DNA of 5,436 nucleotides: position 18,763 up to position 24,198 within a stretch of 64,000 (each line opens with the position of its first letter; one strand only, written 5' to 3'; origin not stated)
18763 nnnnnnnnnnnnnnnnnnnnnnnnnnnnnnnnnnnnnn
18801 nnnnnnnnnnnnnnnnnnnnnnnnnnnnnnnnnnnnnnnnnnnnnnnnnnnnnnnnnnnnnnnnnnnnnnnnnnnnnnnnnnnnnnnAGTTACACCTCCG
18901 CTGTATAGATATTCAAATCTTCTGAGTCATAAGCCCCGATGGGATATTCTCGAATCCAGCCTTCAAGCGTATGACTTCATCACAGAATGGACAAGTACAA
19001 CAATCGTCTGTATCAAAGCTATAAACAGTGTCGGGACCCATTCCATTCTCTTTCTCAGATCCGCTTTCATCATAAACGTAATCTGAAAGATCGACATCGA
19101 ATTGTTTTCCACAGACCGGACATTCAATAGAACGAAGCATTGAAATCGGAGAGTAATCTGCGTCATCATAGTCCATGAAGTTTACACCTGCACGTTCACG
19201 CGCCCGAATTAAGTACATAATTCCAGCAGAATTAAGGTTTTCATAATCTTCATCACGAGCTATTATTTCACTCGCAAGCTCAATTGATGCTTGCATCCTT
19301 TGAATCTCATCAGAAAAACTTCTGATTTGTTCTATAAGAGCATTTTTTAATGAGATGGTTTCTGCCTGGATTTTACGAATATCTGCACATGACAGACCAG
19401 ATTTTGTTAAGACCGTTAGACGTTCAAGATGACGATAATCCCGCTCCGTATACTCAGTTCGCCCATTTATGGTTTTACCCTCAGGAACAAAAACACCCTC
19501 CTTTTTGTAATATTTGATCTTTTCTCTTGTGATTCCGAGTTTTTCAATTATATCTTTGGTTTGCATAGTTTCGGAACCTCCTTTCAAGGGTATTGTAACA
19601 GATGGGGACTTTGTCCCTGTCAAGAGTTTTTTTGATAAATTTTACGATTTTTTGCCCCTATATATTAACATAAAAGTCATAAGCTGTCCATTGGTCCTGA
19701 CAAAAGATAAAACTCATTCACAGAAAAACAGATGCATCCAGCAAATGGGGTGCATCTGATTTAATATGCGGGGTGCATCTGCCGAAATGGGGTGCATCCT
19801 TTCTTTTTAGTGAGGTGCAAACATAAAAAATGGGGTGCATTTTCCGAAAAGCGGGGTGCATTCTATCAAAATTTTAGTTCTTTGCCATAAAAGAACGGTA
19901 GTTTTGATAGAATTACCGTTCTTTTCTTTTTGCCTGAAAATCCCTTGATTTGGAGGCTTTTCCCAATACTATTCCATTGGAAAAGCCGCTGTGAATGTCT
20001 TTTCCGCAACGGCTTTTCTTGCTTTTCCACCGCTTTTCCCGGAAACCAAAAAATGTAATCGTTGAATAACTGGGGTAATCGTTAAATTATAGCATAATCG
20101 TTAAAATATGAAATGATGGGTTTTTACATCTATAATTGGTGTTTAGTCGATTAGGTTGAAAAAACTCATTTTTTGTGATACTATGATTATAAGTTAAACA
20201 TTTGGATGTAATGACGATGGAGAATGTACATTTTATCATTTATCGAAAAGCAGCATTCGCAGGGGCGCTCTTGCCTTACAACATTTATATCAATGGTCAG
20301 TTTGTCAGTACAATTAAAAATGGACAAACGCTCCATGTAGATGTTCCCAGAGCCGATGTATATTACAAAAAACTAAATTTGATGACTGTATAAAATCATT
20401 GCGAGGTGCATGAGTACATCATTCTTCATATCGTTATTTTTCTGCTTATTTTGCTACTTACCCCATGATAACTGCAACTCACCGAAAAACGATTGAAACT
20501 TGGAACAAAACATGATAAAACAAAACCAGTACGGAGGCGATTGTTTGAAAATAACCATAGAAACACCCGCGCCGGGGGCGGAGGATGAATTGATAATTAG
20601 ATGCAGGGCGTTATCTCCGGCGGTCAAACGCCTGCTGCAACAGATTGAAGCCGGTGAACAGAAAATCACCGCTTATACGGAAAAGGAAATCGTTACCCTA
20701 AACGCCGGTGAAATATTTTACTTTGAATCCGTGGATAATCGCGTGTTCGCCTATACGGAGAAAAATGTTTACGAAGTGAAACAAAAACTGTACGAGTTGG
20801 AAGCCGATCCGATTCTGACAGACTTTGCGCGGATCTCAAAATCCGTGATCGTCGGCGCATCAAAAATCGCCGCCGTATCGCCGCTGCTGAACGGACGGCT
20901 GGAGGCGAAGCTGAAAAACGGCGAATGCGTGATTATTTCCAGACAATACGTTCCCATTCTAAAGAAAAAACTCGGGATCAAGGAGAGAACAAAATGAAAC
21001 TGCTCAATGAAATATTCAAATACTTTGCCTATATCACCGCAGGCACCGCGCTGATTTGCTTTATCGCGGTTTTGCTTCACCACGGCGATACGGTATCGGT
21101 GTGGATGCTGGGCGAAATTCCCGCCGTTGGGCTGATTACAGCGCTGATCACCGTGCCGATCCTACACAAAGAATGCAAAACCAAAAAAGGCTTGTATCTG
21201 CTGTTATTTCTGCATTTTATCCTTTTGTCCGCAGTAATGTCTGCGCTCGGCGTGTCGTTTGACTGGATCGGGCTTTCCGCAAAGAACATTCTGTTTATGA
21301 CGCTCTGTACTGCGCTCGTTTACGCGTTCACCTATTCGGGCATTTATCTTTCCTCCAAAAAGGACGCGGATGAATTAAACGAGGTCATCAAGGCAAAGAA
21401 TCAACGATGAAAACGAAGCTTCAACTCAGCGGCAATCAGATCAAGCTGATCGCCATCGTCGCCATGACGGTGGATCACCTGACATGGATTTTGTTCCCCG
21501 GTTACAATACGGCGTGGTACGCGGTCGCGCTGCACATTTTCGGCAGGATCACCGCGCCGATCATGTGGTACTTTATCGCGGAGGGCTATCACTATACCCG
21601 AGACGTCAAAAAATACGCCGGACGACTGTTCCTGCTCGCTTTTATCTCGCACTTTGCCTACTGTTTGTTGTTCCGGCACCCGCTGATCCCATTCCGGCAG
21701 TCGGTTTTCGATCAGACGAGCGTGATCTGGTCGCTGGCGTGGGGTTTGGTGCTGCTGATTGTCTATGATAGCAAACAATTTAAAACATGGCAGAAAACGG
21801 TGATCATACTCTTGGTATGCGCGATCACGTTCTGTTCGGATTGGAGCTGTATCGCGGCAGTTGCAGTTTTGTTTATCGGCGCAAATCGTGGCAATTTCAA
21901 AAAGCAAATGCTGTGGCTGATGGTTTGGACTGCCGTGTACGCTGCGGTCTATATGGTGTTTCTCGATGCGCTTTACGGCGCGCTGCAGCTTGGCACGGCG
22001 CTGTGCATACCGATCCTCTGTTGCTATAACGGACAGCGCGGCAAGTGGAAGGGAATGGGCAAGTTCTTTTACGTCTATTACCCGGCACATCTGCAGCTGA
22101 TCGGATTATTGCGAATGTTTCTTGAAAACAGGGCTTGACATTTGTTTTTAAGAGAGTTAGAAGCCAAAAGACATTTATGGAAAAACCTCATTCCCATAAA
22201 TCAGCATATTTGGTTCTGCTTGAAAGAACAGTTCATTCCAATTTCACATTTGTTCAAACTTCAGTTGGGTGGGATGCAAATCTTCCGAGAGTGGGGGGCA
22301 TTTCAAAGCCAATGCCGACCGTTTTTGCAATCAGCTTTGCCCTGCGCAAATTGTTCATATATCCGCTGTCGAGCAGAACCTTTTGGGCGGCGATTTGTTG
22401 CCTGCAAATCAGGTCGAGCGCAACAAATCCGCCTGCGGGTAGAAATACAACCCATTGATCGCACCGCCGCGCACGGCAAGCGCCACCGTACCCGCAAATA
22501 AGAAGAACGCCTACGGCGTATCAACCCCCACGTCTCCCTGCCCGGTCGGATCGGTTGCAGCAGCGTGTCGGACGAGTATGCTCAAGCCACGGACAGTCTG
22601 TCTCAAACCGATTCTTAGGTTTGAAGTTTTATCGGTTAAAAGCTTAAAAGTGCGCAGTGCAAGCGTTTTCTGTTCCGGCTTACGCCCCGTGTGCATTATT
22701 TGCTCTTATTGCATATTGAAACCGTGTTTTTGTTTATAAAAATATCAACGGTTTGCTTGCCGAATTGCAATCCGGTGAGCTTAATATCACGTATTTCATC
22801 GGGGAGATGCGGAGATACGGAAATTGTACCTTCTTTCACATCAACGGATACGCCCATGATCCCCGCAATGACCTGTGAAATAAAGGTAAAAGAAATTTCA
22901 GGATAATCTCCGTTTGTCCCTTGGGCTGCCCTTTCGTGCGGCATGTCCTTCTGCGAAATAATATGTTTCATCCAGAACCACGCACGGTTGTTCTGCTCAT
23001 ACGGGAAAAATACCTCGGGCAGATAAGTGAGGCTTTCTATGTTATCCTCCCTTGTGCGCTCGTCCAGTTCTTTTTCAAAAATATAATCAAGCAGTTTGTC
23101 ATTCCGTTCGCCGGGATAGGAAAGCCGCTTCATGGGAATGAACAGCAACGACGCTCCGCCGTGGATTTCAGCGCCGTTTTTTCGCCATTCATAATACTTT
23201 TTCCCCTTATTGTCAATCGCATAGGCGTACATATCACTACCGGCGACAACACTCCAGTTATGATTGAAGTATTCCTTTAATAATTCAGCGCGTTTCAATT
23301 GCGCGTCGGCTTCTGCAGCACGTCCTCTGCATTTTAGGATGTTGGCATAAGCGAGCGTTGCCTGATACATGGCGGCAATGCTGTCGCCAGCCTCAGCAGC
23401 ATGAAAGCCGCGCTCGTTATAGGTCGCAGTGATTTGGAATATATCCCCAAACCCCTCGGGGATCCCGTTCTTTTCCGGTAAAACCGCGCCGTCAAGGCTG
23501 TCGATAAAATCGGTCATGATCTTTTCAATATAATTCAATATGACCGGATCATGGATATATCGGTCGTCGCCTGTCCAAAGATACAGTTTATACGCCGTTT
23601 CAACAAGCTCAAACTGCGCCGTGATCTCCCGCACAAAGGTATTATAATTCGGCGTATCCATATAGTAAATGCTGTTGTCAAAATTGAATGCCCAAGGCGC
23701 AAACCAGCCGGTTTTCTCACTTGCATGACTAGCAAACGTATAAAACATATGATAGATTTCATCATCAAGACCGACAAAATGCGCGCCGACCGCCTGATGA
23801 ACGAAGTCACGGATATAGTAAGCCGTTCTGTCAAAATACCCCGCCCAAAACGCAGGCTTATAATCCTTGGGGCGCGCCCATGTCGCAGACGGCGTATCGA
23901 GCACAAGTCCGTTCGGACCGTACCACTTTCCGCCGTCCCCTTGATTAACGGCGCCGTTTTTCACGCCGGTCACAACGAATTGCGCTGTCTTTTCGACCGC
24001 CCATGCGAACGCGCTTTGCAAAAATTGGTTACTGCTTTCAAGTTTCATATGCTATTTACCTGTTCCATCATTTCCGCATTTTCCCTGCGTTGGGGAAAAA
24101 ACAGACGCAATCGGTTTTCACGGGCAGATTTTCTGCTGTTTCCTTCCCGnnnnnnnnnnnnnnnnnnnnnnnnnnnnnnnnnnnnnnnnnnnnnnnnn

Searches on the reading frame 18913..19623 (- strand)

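Call 3: search_protein_families(library=pfam, proteins=[window:18913-19623:-], max_evalue=0.1)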
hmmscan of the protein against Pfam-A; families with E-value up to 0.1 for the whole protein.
window:18913-19623:- (236 aa): 8 families
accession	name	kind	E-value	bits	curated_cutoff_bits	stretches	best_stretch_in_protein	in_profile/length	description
PF13411.12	MerR_1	-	2.4e-12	47.2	21.6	1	20-87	1-67/69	MerR HTH family regulatory protein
PF05605.18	zf-Di19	-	0.0019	18.8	27.5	0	165-194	2-32/54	Drought induced 19 protein (Di19), zinc-binding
PF00376.29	MerR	-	0.011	16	28.2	1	22-55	2-35/38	MerR family regulatory protein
PF24110.1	DUF7385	-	0.022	14.9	28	0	165-176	26-37/72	Family of unknown function (DUF7385)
PF25403.1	zf-C2H2_ZFAND2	-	0.025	15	27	0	210-223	4-17/40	ZFAND2A/B-like C2H2 zinc finger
PF25164.1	CoiA_N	-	0.051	13.5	26.3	0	210-228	19-37/50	Competence protein CoiA, N-terminal domain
PF18112.7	Zn-C2H2_12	-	0.058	14.3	23.2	0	167-177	2-12/27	Autophagy receptor zinc finger-C2H2 domain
PF13465.12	zf-H2C2_2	-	0.058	14.2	40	0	166-176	15-25/26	Zinc-finger double domain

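Call 4: search_protein_families(library=padloc, proteins=[window:18913-19623:-], max_evalue=0.1)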
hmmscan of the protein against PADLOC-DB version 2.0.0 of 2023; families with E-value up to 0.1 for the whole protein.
window:18913-19623:- (236 aa): 3 families
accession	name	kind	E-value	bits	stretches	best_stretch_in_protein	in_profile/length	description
PDLC04133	mad1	-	2.5e-06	25.7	1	17-62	3-46/60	mads_1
PDLC00254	LmuB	-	0.0026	14.5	1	19-131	239-346/563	AAA ATPase domain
PDLC03859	LmuB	-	0.048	10.8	1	60-178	247-344/611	-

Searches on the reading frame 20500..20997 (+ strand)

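Call 9: search_protein_families(library=pfam, proteins=[window:20500-20997:+], max_evalue=0.01)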
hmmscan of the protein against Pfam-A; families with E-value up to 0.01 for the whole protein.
window:20500-20997:+ (165 aa): 1 family
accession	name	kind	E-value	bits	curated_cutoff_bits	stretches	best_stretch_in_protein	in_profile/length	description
PF04397.21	LytTR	-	8.9e-20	71.2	22.6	1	63-158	2-97/98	LytTr DNA-binding domain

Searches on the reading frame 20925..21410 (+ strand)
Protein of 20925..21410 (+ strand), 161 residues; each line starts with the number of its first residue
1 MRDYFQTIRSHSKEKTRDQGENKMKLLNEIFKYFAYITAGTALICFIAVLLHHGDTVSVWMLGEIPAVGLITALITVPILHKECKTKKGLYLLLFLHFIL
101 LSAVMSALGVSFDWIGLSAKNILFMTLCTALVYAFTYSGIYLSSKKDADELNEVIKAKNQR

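Call 9: search_protein_families(library=pfam, proteins=[window:20925-21410:+], max_evalue=0.01)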
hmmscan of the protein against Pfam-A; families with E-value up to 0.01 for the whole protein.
window:20925-21410:+ (161 aa): 1 family
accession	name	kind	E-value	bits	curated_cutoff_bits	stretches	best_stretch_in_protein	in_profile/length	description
PF11457.13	DUF3021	-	1.3e-10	42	24.7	1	34-155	5-130/130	Protein of unknown function (DUF3021)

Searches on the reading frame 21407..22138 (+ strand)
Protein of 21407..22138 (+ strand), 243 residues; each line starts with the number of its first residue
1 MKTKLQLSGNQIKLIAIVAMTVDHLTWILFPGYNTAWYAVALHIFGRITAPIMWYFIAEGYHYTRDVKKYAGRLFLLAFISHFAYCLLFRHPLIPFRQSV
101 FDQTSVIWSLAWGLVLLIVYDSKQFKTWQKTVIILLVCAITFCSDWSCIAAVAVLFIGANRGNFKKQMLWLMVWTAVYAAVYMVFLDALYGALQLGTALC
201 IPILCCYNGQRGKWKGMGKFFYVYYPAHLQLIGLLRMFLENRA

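Call 9: search_protein_families(library=pfam, proteins=[window:21407-22138:+], max_evalue=0.01)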
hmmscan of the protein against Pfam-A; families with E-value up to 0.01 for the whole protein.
window:21407-22138:+ (243 aa): 1 family
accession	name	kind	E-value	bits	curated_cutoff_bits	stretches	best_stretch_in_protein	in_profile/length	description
PF05857.17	TraX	-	6.9e-27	95.2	25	1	8-236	1-217/217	TraX protein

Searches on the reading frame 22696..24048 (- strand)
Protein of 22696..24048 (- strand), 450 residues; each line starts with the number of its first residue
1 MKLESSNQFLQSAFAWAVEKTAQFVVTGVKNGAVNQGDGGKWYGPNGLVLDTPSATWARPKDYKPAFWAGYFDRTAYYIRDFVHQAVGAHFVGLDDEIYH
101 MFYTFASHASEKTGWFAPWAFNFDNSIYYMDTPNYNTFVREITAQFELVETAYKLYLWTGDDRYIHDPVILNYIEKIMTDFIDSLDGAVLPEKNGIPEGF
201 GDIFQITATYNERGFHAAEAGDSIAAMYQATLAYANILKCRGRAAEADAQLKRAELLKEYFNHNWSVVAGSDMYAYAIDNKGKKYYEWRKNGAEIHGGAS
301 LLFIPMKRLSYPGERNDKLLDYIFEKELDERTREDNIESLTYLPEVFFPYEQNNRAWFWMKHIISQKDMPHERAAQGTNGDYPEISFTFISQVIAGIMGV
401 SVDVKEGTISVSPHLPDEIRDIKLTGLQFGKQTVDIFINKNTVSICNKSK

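Call 9: search_protein_families(library=pfam, proteins=[window:22696-24048:-], max_evalue=0.01)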
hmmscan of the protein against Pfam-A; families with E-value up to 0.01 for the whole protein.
window:22696-24048:- (450 aa): 1 family
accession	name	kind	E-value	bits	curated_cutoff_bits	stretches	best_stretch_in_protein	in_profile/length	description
PF03633.20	Glyco_hydro_65C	-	0.0024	18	22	1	404-447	3-45/62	Glycosyl hydrolase family 65, C-terminal domain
